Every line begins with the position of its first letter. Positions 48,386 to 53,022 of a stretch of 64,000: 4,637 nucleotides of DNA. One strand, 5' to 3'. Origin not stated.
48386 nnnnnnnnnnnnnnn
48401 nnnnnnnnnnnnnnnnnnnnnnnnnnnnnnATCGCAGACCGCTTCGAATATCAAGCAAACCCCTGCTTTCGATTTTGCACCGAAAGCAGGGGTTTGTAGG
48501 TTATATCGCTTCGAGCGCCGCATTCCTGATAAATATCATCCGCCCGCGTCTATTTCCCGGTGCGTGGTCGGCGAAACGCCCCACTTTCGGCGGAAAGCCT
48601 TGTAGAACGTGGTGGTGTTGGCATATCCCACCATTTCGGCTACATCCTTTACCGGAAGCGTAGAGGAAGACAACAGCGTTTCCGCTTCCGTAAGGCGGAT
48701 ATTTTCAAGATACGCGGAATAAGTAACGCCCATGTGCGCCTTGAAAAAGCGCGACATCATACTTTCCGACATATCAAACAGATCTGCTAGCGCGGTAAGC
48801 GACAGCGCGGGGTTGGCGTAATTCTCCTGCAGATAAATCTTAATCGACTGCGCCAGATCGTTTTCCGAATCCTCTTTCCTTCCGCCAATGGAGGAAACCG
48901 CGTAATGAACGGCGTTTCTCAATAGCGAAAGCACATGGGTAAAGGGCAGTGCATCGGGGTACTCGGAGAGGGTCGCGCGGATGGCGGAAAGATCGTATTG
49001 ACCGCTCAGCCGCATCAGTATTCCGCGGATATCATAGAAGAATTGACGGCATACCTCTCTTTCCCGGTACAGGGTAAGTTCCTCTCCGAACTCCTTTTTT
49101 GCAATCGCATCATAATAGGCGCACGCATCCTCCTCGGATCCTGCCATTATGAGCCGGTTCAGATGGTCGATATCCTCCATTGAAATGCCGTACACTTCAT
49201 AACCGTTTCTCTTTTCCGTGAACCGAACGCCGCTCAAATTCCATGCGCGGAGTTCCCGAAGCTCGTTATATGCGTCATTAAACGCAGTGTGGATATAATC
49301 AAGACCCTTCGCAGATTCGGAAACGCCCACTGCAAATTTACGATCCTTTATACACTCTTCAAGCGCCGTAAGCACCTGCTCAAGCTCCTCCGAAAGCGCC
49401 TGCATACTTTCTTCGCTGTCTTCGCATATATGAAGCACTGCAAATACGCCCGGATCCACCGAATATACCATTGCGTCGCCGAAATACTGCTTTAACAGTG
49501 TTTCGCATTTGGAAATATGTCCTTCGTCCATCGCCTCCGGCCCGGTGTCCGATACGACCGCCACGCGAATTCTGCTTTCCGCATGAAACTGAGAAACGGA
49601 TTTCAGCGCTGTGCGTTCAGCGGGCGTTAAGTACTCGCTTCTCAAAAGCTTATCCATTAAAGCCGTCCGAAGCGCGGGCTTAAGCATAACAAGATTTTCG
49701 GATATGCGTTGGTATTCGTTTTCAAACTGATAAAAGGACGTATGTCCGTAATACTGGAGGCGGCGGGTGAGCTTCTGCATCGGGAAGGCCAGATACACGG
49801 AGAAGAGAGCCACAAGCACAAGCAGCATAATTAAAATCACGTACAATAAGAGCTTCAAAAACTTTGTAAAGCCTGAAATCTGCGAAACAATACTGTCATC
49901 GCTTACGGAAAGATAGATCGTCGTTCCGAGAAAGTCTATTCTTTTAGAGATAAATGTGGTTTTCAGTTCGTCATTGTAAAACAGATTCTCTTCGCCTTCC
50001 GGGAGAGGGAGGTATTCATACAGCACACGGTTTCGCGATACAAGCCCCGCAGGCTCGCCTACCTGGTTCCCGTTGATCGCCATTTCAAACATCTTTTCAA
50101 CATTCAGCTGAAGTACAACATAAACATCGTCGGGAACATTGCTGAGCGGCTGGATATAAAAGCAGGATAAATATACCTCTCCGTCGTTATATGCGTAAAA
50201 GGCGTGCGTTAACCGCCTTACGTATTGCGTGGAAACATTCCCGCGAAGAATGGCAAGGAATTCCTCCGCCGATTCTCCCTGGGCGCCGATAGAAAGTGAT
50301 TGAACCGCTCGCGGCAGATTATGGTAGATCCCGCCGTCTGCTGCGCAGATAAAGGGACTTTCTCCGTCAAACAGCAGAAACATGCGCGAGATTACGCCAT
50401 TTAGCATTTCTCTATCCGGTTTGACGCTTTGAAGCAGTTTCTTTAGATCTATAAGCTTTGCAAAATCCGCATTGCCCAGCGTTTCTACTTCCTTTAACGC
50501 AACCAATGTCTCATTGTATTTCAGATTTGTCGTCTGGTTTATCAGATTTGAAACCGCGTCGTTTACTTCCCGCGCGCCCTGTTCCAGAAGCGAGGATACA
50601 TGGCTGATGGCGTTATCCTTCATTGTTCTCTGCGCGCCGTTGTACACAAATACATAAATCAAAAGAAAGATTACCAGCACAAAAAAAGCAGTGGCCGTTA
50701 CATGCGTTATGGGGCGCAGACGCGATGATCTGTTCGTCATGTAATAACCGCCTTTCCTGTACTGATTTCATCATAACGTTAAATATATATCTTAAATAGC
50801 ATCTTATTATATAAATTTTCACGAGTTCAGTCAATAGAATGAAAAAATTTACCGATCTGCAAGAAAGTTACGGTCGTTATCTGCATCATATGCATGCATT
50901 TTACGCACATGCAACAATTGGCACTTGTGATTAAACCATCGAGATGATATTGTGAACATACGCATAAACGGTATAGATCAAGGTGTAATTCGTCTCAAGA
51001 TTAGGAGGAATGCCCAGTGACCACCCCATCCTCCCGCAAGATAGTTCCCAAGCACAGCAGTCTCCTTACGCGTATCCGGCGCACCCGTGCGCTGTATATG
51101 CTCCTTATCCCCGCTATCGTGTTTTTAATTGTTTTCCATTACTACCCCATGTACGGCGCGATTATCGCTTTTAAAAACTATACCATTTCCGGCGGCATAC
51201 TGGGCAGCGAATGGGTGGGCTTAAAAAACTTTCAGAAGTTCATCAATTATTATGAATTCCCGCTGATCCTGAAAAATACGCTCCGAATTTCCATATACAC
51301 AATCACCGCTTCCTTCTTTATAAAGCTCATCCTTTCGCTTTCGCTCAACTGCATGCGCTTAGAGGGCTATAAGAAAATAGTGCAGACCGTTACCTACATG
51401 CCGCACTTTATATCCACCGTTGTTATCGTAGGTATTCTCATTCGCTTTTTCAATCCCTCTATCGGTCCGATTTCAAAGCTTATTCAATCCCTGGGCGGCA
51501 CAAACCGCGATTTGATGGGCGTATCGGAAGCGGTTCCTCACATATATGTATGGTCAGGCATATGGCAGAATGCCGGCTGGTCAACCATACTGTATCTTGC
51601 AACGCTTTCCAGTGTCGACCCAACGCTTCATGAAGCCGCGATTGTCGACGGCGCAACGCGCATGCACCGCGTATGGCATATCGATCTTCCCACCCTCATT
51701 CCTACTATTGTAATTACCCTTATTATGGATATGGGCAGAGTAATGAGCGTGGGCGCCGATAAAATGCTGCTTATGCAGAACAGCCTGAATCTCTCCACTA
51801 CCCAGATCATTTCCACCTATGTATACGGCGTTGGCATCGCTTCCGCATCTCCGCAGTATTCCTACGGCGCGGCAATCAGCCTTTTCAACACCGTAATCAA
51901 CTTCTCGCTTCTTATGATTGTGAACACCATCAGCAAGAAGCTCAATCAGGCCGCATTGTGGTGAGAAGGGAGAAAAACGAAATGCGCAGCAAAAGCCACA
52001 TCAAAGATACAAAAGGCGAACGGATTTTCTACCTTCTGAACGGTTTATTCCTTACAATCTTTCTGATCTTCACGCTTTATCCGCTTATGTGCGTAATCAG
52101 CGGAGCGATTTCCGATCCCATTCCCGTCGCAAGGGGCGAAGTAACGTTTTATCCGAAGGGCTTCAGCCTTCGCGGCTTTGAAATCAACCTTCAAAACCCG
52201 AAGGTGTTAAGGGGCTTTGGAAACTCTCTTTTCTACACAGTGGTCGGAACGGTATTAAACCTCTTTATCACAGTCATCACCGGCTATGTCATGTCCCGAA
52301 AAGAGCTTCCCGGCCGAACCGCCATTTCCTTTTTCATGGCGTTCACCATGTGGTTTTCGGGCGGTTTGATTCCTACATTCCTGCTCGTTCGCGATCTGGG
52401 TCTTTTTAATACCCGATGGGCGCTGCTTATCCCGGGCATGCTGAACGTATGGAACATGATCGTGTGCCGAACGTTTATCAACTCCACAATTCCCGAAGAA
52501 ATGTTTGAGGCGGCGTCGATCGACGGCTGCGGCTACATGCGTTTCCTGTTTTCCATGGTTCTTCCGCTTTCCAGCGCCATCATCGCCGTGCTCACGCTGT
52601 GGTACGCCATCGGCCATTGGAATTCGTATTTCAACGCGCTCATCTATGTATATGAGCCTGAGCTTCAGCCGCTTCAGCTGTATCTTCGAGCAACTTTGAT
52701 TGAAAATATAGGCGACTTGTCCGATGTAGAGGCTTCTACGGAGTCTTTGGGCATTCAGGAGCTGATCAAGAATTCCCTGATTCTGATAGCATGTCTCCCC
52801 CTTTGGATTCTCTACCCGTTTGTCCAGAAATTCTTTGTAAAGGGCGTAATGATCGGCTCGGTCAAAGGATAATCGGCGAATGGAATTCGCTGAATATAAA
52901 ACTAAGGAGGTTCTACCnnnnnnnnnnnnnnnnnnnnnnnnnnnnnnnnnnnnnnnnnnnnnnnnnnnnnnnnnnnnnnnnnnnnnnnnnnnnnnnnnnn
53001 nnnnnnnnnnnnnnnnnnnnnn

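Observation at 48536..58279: Locus coupling a membrane AraC-type sensor and an oligosaccharide-type ABC importer to a glycyl-radical enzyme and activase pair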

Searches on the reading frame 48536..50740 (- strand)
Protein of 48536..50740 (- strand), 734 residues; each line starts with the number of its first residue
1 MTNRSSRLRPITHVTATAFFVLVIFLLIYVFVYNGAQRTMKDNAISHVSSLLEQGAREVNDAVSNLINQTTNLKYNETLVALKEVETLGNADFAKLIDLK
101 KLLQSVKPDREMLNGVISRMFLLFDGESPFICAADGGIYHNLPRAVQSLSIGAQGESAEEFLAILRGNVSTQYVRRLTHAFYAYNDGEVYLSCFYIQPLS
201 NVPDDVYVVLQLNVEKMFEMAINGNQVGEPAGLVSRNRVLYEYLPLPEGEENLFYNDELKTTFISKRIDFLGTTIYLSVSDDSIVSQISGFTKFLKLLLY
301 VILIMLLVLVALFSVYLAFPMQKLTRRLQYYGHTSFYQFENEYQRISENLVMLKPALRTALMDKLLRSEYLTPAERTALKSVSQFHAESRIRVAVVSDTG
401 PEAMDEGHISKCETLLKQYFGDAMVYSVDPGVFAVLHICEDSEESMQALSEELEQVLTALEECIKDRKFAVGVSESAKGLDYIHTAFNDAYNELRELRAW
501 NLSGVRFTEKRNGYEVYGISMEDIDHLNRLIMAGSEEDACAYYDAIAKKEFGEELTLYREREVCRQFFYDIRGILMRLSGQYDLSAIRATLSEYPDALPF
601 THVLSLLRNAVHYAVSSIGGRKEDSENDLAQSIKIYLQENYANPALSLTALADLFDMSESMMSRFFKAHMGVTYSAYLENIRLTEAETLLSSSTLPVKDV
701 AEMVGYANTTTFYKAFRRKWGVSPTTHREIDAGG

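Call 3: search_protein_families(library=pfam, proteins=[window:48536-50740:-])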
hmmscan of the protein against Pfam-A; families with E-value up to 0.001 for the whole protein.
window:48536-50740:- (734 aa): 3 families
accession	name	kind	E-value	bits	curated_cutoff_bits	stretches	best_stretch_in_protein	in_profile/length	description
PF12833.13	HTH_18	-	1.7e-20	73.5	33.6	1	651-729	1-79/80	Helix-turn-helix domain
PF00165.29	HTH_AraC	-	1.8e-14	53.9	26.6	2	692-726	6-39/42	Bacterial regulatory helix-turn-helix proteins, AraC family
PF17853.6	GGDEF_2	-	0.00012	22.8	24.5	1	392-490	23-110/116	GGDEF-like domain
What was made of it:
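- Checked: 48536-50740 (-), 734 aa: HTH_18/HTH_AraC at the C-terminus plus a weak GGDEF_2 match (call 3).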

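Call 4: search_protein_families(library=ncbifam, proteins=[window:48536-50740:-])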
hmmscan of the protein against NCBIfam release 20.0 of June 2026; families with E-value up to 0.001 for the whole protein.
window:48536-50740:- (734 aa): 32 families (the best 25 are shown)
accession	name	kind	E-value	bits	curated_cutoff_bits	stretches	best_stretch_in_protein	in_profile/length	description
NF047455.1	TF_Staph_AryK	equivalog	1.6e-16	59.8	850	1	604-729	132-257/759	transcriptional regulator AryK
TIGR04094.1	adjacent_YSIRK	equivalog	1.3e-15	57.3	200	1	597-727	254-382/383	YSIRK-targeted surface antigen transcriptional regulator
NF049968.1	QhpR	equivalog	1.3e-14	54.1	250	1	623-728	180-284/284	AraC-like transcriptional regulator QhpR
NF007860.0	PRK10572.1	equivalog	2.5e-14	52.8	208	1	632-729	187-283/292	arabinose operon transcriptional regulator AraC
NF047788.1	TransRegPocR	equivalog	1.5e-13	50.7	500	1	635-730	196-290/296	transcriptional regulator PocR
NF010028.0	PRK13503.1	equivalog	2.1e-13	50.3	288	1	600-729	150-271/278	HTH-type transcriptional activator RhaS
NF006902.0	PRK09393.1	equivalog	3e-13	49.7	425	1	624-729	217-320/327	transcriptional regulator FtrA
NF040475.1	chlor_reg_RclR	equivalog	2.1e-11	43.7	400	1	644-729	190-277/284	reactive chlorine-specific transcriptional regulator RclR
NF052534.1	RzbtTranRegRhrA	equivalog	2.5e-11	43.4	500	1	622-731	201-311/312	rhizobactin biosynthesis transcriptional regulator RhrA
NF052371.1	TransRegGbdRPseu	equivalog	1.8e-10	40.4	480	1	635-730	231-326/365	choline metabolism transcriptional regulator GbdR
NF049932.1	TranspRegBtr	equivalog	7.1e-10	38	900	1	632-727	168-262/531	bacillibactin transport transcriptional regulator Btr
NF007584.0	PRK10219.1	equivalog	3.5e-09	37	174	1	627-729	4-105/107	superoxide response transcriptional regulator SoxS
NF050186.1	TransRegGliRPseudo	equivalog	1.1e-08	34.9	570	1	607-729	216-335/338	AraC family transcriptional regulator GliR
NF007693.0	PRK10371.1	equivalog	5.2e-08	32.4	253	1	635-730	205-299/309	transcriptional regulator MelR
NF010026.0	PRK13501.1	equivalog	7.9e-08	31.8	363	1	646-729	193-276/290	HTH-type transcriptional activator RhaR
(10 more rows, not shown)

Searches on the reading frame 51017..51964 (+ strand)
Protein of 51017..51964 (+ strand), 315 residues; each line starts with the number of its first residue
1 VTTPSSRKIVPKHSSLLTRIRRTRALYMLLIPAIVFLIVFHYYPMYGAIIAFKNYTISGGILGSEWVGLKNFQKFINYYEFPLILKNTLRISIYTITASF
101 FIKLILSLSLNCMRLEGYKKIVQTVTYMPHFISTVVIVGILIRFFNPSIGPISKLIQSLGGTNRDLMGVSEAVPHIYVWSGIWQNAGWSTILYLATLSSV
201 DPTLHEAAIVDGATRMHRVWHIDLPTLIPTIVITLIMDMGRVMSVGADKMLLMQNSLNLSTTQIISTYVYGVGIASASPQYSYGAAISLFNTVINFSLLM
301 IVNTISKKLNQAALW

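Call 3: search_protein_families(library=pfam, proteins=[window:51017-51964:+])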
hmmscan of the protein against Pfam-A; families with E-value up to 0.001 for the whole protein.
window:51017-51964:+ (315 aa): 1 family
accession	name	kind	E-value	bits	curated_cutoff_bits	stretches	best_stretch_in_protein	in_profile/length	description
PF00528.27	BPD_transp_1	-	8.5e-11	42.3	26.4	1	120-302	18-179/184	Binding-protein-dependent transport system inner membrane component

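Call 4: search_protein_families(library=ncbifam, proteins=[window:51017-51964:+])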
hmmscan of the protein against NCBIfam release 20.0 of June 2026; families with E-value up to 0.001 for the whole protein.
window:51017-51964:+ (315 aa): 12 families
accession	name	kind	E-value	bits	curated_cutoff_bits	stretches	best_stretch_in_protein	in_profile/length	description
NF007852.0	PRK10561.1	equivalog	7.4e-17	62.1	335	1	22-239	10-223/295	sn-glycerol-3-phosphate ABC transporter permease UgpA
NF040931.1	ABC_arch_GlcT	equivalog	8.8e-11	42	360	1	29-297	1-262/278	glucose ABC transporter permease GlcT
TIGR02141.1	modB_ABC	equivalog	2e-06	27.6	182.6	1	88-307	3-207/208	molybdate ABC transporter permease subunit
TIGR03255.1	PhnV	equivalog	4.4e-06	26.6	358.7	0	32-146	19-132/270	2-aminoethylphosphonate ABC transport system, membrane component PhnV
TIGR02138.1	phosphate_pstC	equivalog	2.8e-05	23.3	196.45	1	25-310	8-292/296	phosphate ABC transporter permease subunit PstC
NF008232.0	PRK10999.1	equivalog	3.2e-05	22.8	392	1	51-237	251-438/520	maltose ABC transporter permease MalF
TIGR02139.1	permease_CysT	equivalog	4.6e-05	23.1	246.1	1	195-309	153-262/265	sulfate ABC transporter permease subunit CysT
NF006939.0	PRK09421.1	equivalog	4.8e-05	22.9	262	1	86-310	13-225/230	molybdate ABC transporter permease subunit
NF011624.0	PRK15050.1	equivalog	6.7e-05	22.1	247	1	13-260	12-245/297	2-aminoethylphosphonate ABC transporter permease subunit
TIGR00969.1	3a0106s02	subfamily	9.2e-05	22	240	1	69-302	47-264/272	sulfate ABC transporter permease subunit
TIGR03226.1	PhnU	equivalog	0.00014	21.5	283.45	1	13-310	30-308/311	2-aminoethylphosphonate ABC transporter permease subunit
TIGR01581.1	Mo_ABC_porter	hypoth_equivalog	0.00015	21.3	210.3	1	86-289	20-215/225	ABC transporter permease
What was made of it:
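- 51017..51964 (+): ABC importer permease 1 (315 aa, BPD_transp_1). Calls 3 and 4.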

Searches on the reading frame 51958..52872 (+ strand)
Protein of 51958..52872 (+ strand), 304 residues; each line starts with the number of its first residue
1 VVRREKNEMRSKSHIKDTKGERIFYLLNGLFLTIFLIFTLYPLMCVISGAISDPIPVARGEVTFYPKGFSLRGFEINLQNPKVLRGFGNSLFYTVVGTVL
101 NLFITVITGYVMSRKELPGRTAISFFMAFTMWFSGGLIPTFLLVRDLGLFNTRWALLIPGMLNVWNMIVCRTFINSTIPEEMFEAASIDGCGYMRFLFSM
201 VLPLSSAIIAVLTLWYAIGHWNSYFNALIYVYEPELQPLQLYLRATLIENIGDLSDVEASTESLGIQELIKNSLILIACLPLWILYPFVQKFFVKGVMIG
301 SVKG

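Call 3: search_protein_families(library=pfam, proteins=[window:51958-52872:+])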
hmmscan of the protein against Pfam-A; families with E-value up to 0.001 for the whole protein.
window:51958-52872:+ (304 aa): 1 family
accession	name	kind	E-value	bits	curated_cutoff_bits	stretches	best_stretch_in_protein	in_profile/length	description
PF00528.27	BPD_transp_1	-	0.00016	21.9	26.4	1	123-229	20-130/184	Binding-protein-dependent transport system inner membrane component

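Call 4: search_protein_families(library=ncbifam, proteins=[window:51958-52872:+])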
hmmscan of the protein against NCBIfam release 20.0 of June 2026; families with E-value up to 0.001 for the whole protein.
window:51958-52872:+ (304 aa): 5 families
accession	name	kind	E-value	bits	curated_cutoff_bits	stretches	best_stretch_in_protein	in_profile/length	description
NF008210.0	PRK10973.1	equivalog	4.2e-13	49.6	297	1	89-297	79-276/281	sn-glycerol-3-phosphate ABC transporter permease UgpE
NF040932.1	ABC_arch_GlcU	equivalog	4.7e-11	42.8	340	1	26-245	3-226/272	glucose ABC transporter permease GlcU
NF008231.0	PRK10998.1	equivalog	5.9e-05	22.8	261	0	19-215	7-221/296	maltose ABC transporter permease MalG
NF040839.1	tungstate_WtpB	equivalog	0.00026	20.7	340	1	75-219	34-193/251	tungstate ABC transporter permease WtpB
NF007047.0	PRK09500.1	equivalog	0.00037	20.2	326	1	26-219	5-196/257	spermidine/putrescine ABC transporter permease PotC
